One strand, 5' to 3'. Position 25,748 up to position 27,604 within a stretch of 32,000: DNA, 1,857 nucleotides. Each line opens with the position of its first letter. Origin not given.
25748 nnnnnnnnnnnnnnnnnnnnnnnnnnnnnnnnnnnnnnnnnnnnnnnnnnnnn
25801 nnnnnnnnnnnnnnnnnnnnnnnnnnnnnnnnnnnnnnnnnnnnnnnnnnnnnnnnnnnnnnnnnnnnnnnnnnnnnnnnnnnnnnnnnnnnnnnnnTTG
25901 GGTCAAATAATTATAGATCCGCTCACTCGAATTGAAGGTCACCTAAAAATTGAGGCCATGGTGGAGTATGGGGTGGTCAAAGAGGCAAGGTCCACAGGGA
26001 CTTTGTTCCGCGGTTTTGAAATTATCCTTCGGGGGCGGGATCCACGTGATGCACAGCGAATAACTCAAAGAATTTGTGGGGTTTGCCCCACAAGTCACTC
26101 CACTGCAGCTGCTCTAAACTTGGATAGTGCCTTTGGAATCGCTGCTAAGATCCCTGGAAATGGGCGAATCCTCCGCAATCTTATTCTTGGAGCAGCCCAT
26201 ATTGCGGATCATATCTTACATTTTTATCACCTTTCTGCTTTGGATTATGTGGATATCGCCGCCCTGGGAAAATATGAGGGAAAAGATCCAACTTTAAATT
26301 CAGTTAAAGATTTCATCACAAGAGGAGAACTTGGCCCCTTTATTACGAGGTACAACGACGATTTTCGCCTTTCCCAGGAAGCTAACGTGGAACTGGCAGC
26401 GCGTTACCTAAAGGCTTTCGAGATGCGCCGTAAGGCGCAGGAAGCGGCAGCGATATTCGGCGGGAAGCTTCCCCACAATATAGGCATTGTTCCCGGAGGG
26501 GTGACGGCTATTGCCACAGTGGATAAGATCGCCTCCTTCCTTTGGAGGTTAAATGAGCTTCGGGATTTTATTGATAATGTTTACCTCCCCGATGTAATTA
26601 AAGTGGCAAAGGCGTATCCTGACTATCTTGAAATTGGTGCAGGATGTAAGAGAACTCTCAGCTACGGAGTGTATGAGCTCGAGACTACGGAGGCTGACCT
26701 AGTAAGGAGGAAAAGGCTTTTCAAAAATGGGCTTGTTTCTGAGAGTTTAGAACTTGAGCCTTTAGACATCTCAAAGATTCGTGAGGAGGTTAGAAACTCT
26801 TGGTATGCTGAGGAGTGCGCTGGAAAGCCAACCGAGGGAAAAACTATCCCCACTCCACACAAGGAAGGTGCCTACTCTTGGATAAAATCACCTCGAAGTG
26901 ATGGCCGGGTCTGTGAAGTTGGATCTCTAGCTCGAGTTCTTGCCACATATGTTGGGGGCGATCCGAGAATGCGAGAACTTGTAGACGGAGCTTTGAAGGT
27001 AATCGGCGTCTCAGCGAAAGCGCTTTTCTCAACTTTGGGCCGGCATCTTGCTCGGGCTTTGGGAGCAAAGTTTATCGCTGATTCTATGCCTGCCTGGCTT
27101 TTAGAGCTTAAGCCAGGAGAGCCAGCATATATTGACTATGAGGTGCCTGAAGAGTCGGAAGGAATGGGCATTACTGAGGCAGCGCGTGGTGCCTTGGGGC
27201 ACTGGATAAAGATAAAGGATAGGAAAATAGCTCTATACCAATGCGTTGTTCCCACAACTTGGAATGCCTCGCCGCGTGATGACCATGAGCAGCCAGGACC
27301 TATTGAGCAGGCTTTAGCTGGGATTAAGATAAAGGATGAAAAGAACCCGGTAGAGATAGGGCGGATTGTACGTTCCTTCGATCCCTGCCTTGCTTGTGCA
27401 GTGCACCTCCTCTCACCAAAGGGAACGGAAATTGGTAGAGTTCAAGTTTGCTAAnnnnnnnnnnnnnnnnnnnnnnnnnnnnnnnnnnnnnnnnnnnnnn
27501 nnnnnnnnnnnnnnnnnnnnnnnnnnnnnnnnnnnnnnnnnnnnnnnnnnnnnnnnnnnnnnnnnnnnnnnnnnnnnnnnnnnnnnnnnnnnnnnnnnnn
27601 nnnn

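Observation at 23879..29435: Cytoplasmic [NiFe]-hydrogenase cassette nested inside the metV/metF unit: a candidate H2-linked methylene-THF reductase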

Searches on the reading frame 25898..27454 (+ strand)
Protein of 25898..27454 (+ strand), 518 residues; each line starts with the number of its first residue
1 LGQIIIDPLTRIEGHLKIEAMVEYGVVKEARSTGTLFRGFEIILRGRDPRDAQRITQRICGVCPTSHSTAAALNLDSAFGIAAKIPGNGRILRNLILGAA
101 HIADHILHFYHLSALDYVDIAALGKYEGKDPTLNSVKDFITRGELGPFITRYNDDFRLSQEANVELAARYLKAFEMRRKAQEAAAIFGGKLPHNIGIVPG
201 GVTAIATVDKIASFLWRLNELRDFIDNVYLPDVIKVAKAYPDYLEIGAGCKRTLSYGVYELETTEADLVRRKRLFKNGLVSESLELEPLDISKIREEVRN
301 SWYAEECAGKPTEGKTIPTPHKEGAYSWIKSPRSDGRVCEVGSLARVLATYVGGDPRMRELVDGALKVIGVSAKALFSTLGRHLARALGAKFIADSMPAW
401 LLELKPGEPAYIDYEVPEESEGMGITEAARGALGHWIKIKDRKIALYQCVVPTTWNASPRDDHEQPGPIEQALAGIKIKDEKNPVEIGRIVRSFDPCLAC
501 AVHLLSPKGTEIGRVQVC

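Call 4: search_protein_families(library=pfam, proteins=[window:25898-27454:+], max_evalue=0.01)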
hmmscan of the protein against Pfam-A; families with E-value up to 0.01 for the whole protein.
window:25898-27454:+ (518 aa): 1 family
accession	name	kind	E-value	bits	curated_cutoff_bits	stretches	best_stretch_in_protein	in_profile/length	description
PF00374.24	NiFeSe_Hases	-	7e-153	510.6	25.8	1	38-503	1-508/508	Nickel-dependent hydrogenase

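Call 5: search_protein_families(library=ncbifam, proteins=[window:25898-27454:+], max_evalue=0.01)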
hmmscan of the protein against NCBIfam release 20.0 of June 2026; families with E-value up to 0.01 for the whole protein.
window:25898-27454:+ (518 aa): 10 families
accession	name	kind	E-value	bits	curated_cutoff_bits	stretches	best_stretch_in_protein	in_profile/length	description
NF033181.1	NiFeSe_hydrog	equivalog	2e-206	686.8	600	1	2-514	2-506/507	nickel-dependent hydrogenase large subunit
NF045518.1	H2_NiFeSe_large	exception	4.5e-159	530.3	780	2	136-506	112-483/485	NiFeSe hydrogenase large subunit HysA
NF007778.0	PRK10467.1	equivalog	7.8e-108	361.2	969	2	134-517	153-566/567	hydrogenase 2 large subunit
NF007550.0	PRK10170.1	equivalog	1.3e-95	321.1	1101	2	134-517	168-596/597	Ni/Fe-hydrogenase large subunit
TIGR03295.1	frhA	equivalog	1.1e-31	110.3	392.5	2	3-163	4-126/412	coenzyme F420 hydrogenase subunit alpha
NF040828.1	sulfhyd_ShyA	equivalog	5.6e-26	91.4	700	2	4-117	3-115/415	NAD(P)-dependent hydrogenase/sulfhydrogenase 2 subunit alpha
NF041785.2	VhuA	equivalog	1.9e-25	89.3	800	1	1-118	1-117/418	F420-non-reducing hydrogenase Vhu subunit A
NF040832.1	sulfhyd_HydA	equivalog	1.4e-16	60.7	880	2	4-119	5-119/426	NADPH-dependent hydrogenase/sulfhydrogenase 1 subunit alpha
NF041786.2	VhuU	equivalog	0.0003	20.5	70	1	490-506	14-30/45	F420-non-reducing hydrogenase selenoprotein subunit VhuU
NF004739.1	PRK06075.1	equivalog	0.002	17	360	1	13-109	13-108/384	NADH-quinone oxidoreductase subunit D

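Call 6: find_homologous_proteins(query=window:25898-27454:+, max_evalue=1e-20)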
Query window:25898-27454:+ (518 aa): 8000 proteins with E <= 1e-20 among 8000 candidates; the best 120 are listed.
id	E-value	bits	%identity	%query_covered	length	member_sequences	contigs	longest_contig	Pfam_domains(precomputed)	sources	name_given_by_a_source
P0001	0.0e+0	1181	100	100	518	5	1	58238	PF00374.25,PF27537.1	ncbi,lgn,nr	ncbi:MAG: nickel-dependent hydrogenase large subunit [Dehalococcoidia bacterium]|nr:nickel-dependent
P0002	4.0e-292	988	83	100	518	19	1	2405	PF00374.25,PF27537.1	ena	-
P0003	7.7e-285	964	81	100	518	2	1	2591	PF00374.25,PF27537.1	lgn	-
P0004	1.7e-270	916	76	99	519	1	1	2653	PF00374.25,PF27537.1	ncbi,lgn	-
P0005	2.5e-253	860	71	100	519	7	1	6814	PF00374.25,PF27537.1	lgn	-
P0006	6.4e-252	855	70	100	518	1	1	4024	PF00374.25,PF27537.1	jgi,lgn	jgi:hydrogenase large subunit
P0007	8.8e-252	855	70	100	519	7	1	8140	PF00374.25,PF27537.1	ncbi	-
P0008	5.4e-251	852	71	100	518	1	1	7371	PF00374.25,PF27537.1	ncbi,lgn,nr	ncbi:MAG: nickel-dependent hydrogenase large subunit [Chloroflexota bacterium]|nr:nickel-dependent h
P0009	5.7e-251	852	71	100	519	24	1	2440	PF00374.25,PF27537.1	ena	-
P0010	5.0e-250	849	70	100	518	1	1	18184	PF00374.25,PF27537.1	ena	-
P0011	7.9e-250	848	72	100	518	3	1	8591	PF00374.25,PF27537.1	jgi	jgi:hydrogenase large subunit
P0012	1.3e-249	847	70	100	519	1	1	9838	PF00374.25,PF27537.1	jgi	-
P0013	2.1e-249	847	69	100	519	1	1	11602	PF00374.25,PF27537.1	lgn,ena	-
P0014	4.7e-249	846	69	100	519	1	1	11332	PF00374.25,PF27537.1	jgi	-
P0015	1.7e-248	844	70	100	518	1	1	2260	PF00374.25,PF27537.1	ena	-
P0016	6.7e-248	842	69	100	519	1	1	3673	PF00374.25,PF27537.1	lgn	-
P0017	7.0e-248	842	69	100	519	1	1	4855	PF00374.25,PF27537.1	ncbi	-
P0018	9.3e-248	841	71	100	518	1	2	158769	PF00374.25,PF27537.1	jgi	jgi:hydrogenase large subunit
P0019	9.7e-248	841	69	100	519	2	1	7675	PF00374.25,PF27537.1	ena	-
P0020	1.3e-247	841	69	100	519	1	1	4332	PF00374.25,PF27537.1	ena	-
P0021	3.2e-247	840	69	100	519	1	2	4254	PF00374.25,PF27537.1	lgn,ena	-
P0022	4.7e-247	839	70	100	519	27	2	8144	PF00374.25,PF27537.1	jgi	-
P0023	6.5e-247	839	69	100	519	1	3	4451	PF00374.25,PF27537.1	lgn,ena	-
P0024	1.2e-246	838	69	100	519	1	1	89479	PF00374.25,PF27537.1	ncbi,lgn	-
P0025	2.8e-246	837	69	100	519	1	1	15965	PF00374.25,PF27537.1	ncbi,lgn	-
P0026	7.3e-246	835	69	100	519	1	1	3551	PF00374.25,PF27537.1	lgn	-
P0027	9.0e-246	835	69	100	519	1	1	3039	PF00374.25,PF27537.1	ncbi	-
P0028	1.0e-245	835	70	100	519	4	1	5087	PF00374.25,PF27537.1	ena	-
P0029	1.1e-245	835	69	100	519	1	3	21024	PF00374.25,PF27537.1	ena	-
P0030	8.8e-245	832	68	100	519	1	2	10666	PF00374.25,PF27537.1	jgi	-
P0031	1.0e-244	831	69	100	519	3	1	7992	PF00374.25,PF27537.1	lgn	-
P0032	1.1e-244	831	68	100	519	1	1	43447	PF00374.25,PF27537.1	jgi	jgi:hydrogenase large subunit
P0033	1.4e-244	831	68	100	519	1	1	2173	PF00374.25,PF27537.1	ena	-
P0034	2.7e-244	830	68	100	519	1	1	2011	PF00374.25,PF27537.1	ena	-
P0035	3.7e-244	830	70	100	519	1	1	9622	PF00374.25,PF27537.1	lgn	-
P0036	5.1e-244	829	68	100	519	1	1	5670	PF00374.25,PF27537.1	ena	-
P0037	5.6e-244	829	68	100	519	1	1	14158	PF00374.25,PF27537.1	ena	-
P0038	6.2e-244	829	69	100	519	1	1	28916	PF00374.25,PF27537.1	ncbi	ncbi:nickel-dependent hydrogenase large subunit [Chloroflexota bacterium]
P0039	7.4e-244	829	68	100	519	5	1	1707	PF00374.25,PF27537.1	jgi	jgi:hydrogenase large subunit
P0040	9.3e-244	828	68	100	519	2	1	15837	PF00374.25,PF27537.1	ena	-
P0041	9.9e-244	828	68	100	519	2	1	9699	PF00374.25,PF27537.1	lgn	-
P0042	1.3e-243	828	68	100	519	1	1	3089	PF00374.25,PF27537.1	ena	-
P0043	1.7e-243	827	68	100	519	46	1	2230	PF00374.25,PF27537.1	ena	-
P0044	2.1e-243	827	68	100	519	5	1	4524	PF00374.25,PF27537.1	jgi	jgi:hydrogenase large subunit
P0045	3.2e-243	826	68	100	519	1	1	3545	PF00374.25,PF27537.1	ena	-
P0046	4.7e-243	826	68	100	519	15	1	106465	PF00374.25,PF27537.1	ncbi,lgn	-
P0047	5.1e-243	826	67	100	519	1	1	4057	PF00374.25,PF27537.1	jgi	-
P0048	6.6e-243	825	67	100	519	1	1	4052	PF00374.25,PF27537.1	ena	-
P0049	8.0e-243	825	69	100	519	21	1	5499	PF00374.25,PF27537.1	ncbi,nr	ncbi:MAG TPA: nickel-dependent hydrogenase large subunit [Dehalococcoidia bacterium]|nr:nickel-depen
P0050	1.3e-242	824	67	100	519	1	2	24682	PF00374.25,PF27537.1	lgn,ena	-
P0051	1.4e-242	824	67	100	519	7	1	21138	PF00374.25,PF27537.1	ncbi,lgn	ncbi:MAG: nickel-dependent hydrogenase large subunit [Dehalococcoidia bacterium]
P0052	1.6e-242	824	69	100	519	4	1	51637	PF00374.25,PF27537.1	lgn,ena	-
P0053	1.8e-242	824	67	100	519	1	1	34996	PF00374.25,PF27537.1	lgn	-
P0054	1.9e-242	824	70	100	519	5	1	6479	PF00374.25,PF27537.1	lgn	-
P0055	2.1e-242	824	68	100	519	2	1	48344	PF00374.25,PF27537.1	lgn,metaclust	metaclust:\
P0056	3.0e-242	823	67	100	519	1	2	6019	PF00374.25,PF27537.1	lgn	-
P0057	4.0e-242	823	67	100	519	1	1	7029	PF00374.25,PF27537.1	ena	-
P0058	4.4e-242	823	69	100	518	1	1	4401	PF00374.25,PF27537.1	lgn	-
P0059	7.7e-242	822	69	99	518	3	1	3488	PF00374.25,PF27537.1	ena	-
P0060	7.9e-242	822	69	100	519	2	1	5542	PF00374.25,PF27537.1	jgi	jgi:hydrogenase large subunit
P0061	9.3e-242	822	69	100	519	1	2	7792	PF00374.25,PF27537.1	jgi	jgi:hydrogenase large subunit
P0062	1.0e-241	821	67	100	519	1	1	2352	PF00374.25,PF27537.1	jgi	jgi:hydrogenase large subunit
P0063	1.1e-241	821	68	100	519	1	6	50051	PF00374.25,PF27537.1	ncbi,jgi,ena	-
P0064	1.2e-241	821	68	100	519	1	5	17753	PF00374.25,PF27537.1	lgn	-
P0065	1.3e-241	821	68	100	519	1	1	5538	PF00374.25,PF27537.1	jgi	jgi:hydrogenase large subunit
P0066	1.9e-241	821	67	100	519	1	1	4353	PF00374.25,PF27537.1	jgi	jgi:hydrogenase large subunit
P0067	2.1e-241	820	68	100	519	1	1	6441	PF00374.25,PF27537.1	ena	-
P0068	2.4e-241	820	66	100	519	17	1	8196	PF00374.25,PF27537.1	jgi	jgi:hydrogenase large subunit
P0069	2.6e-241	820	68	100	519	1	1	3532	PF00374.25,PF27537.1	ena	-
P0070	3.0e-241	820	67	100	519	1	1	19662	PF00374.25,PF27537.1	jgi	jgi:hydrogenase large subunit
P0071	3.5e-241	820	67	100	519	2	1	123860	PF00374.25,PF27537.1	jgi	jgi:hydrogenase large subunit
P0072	3.5e-241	820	68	100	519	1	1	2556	PF00374.25,PF27537.1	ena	-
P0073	3.6e-241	820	68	100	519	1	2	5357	PF00374.25,PF27537.1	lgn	-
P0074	3.7e-241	820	67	100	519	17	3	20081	PF00374.25,PF27537.1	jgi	-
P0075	4.0e-241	820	69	100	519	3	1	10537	PF00374.25,PF27537.1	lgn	-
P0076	4.4e-241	819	68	100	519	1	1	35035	PF00374.25,PF27537.1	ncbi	ncbi:MAG: nickel-dependent hydrogenase large subunit [Chloroflexota bacterium]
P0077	4.8e-241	819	69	100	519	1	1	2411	PF00374.25,PF27537.1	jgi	jgi:hydrogenase large subunit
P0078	6.2e-241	819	68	99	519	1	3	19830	PF00374.25,PF27537.1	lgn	-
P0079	6.3e-241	819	68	100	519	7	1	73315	PF00374.25,PF27537.1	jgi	jgi:hydrogenase large subunit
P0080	7.5e-241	819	68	100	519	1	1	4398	PF00374.25,PF27537.1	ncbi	ncbi:nickel-dependent hydrogenase large subunit [Chloroflexota bacterium]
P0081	7.8e-241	819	68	100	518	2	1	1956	PF00374.25,PF27537.1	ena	-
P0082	8.8e-241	818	67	100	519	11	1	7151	PF00374.25,PF27537.1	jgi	jgi:hydrogenase large subunit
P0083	9.2e-241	818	68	100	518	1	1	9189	PF00374.25,PF27537.1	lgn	-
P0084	9.4e-241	818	68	100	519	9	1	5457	PF00374.25,PF27537.1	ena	-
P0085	1.1e-240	818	67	100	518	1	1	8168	PF00374.25,PF27537.1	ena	-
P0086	1.2e-240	818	69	100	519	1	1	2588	PF00374.25,PF27537.1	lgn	-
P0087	1.2e-240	818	67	100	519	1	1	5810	PF00374.25,PF27537.1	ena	-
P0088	1.4e-240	818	67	100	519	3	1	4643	PF00374.25,PF27537.1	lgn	-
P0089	1.5e-240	818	66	100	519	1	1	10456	PF00374.25,PF27537.1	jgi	jgi:hydrogenase large subunit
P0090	1.6e-240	818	68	100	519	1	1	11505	PF00374.25,PF27537.1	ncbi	-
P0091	1.9e-240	817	67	100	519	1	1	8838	PF00374.25,PF27537.1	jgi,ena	-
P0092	2.1e-240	817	67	100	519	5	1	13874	PF00374.25,PF27537.1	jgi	jgi:hydrogenase large subunit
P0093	2.2e-240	817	67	100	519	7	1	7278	PF00374.25,PF27537.1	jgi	jgi:hydrogenase large subunit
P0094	2.3e-240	817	67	100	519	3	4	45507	PF00374.25,PF27537.1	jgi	-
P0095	2.4e-240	817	68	100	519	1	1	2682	PF00374.25,PF27537.1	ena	-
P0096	2.8e-240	817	67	100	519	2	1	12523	PF00374.25,PF27537.1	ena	-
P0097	4.6e-240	816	66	100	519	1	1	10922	PF00374.25,PF27537.1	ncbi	ncbi:MAG: nickel-dependent hydrogenase large subunit [Dehalococcoidia bacterium]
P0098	4.8e-240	816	67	100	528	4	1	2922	PF00374.25,PF27537.1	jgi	jgi:hydrogenase large subunit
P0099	4.9e-240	816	68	100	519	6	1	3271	PF00374.25,PF27537.1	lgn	-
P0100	5.1e-240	816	67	100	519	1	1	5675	PF00374.25,PF27537.1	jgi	jgi:hydrogenase large subunit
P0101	5.7e-240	816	67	100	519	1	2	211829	PF00374.25,PF27537.1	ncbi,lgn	-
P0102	6.9e-240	815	68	100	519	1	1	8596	PF00374.25,PF27537.1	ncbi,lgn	-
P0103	9.7e-240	815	67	100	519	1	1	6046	PF00374.25,PF27537.1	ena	-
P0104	1.1e-239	815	68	100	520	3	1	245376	PF00374.25,PF27537.1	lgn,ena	-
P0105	1.2e-239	815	67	100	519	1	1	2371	PF00374.25,PF27537.1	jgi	jgi:hydrogenase large subunit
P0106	1.3e-239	815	68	100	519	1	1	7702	PF00374.25,PF27537.1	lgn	-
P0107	1.5e-239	814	68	100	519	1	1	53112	PF00374.25,PF27537.1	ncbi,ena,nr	ncbi:MAG TPA: nickel-dependent hydrogenase large subunit [Dehalococcoidia bacterium]|nr:nickel-depen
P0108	1.8e-239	814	67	100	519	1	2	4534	PF00374.25,PF27537.1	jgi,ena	-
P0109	2.5e-239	814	68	100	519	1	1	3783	PF00374.25,PF27537.1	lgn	-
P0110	2.6e-239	814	67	100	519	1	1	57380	PF00374.25,PF27537.1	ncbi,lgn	-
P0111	2.6e-239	814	67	100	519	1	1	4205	PF00374.25,PF27537.1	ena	-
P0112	3.1e-239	813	67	100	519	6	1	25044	PF00374.25,PF27537.1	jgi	jgi:hydrogenase large subunit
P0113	3.1e-239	813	66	100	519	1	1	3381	PF00374.25,PF27537.1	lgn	-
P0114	3.7e-239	813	67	100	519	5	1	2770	PF00374.25,PF27537.1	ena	-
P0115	3.8e-239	813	69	100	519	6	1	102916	PF00374.25,PF27537.1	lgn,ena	-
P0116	4.6e-239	813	67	100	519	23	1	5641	PF00374.25,PF27537.1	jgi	-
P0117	5.2e-239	813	66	100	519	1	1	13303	PF00374.25,PF27537.1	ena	-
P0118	5.7e-239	812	67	100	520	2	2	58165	PF00374.25,PF27537.1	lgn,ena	-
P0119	5.7e-239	812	66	100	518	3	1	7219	PF00374.25,PF27537.1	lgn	-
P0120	5.9e-239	812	66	100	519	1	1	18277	PF00374.25,PF27537.1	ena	-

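Call 7: find_related_loci(query=window:25898-27454:+, collection=genome_contigs, flank=10000)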
Query window:25898-27454:+ (518 aa) in genome_contigs; peptide patterns used: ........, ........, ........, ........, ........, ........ (x = any residue, [..] = any of these).
600 stretches matched a pattern (row limit reached: there are more); 581 encode a relative of the query (tblastn E <= 1e-3); the best 80 are kept; 80 distinct loci.
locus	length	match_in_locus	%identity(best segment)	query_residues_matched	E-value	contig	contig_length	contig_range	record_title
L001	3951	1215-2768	99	1-518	0e+0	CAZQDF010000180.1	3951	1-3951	MAG TPA_asm: uncultured Dehalococcoidales bacterium isolate binchicken_co89_80 genome assembly, contig: NODE_51539_lengt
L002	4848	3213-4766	71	1-518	0e+0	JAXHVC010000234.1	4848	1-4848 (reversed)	MAG: Chloroflexota bacterium isolate MAG67_tar_biofilm MAG67_234, whole genome shotgun sequence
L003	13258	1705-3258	69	1-517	0e+0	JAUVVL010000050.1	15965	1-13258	MAG: Desulfobacteraceae bacterium isolate CSMAG_1163 CSMAG_1163_k127_1697798_length_15965_cov_104.1621, whole genome sho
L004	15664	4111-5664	69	1-517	0e+0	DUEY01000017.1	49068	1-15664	MAG TPA_asm: Dehalococcoidia bacterium isolate W281 Contig17, whole genome shotgun sequence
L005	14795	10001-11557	67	1-518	0e+0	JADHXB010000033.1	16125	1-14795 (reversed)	MAG: Dehalococcoidia bacterium isolate BS750m-G42 BS-750m-C5904, whole genome shotgun sequence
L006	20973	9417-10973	68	1-518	0e+0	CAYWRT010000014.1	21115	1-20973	MAG TPA_asm: uncultured Dehalococcoidaceae bacterium isolate SRP214966_co4_508 genome assembly, contig: NODE_1975_length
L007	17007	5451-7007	68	1-518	0e+0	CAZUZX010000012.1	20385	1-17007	MAG TPA_asm: uncultured Dehalococcoidia bacterium isolate binchicken_co383_164 genome assembly, contig: NODE_683_length_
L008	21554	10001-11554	68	1-517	0e+0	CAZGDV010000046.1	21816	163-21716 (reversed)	MAG TPA_asm: uncultured Dehalococcoidia bacterium isolate binchicken_co334_68 genome assembly, contig: NODE_4025_length_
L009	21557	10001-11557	68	1-518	0e+0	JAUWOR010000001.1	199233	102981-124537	MAG: Dehalococcoidia bacterium isolate CSMAG_2455 CSMAG_2455_k141_17175_length_199233_cov_19.9934, whole genome shotgun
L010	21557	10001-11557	67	1-518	0e+0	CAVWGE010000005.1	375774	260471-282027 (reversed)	MAG: uncultured Chloroflexia bacterium isolate MFD04408.bin.1.9 genome assembly, contig: contig_24942, whole genome shot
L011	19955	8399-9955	66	1-518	0e+0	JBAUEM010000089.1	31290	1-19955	MAG: Dehalococcoidia bacterium isolate MFD13097_ilm_asm_bin13 k127_264908, whole genome shotgun sequence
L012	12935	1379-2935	66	1-518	0e+0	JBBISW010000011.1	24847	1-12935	MAG: Chloroflexota bacterium isolate SLF170214_bin_382 NODE_1632_length_24847_cov_10.688448, whole genome shotgun sequen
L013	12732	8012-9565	67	1-517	0e+0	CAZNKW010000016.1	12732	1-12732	MAG TPA_asm: uncultured Dehalococcoidia bacterium isolate binchicken_co325_96 genome assembly, contig: NODE_1597_length_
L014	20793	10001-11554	67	1-517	0e+0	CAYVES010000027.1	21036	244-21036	MAG TPA_asm: uncultured Dehalococcoidia bacterium isolate SRP214966_co5_396 genome assembly, contig: NODE_1976_length_21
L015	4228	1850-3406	67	1-518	0e+0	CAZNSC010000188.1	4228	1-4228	MAG TPA_asm: uncultured Dehalococcoidales bacterium isolate binchicken_co294_13 genome assembly, contig: NODE_16593_leng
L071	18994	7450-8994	62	1-514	0e+0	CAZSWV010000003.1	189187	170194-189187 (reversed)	MAG TPA_asm: uncultured Thermodesulfobacteriota bacterium isolate SRP104967_co2_41 genome assembly, contig: NODE_16_leng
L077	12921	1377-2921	61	1-514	0e+0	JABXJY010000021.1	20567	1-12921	MAG: Desulfobacterales bacterium isolate CR_Bin_129 NODE_23_length_20567_cov_15.267106, whole genome shotgun sequence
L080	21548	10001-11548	59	3-518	0e+0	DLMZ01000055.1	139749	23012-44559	MAG TPA_asm: Firmicutes bacterium UBA7523 UBA7523_contig_4323, whole genome shotgun sequence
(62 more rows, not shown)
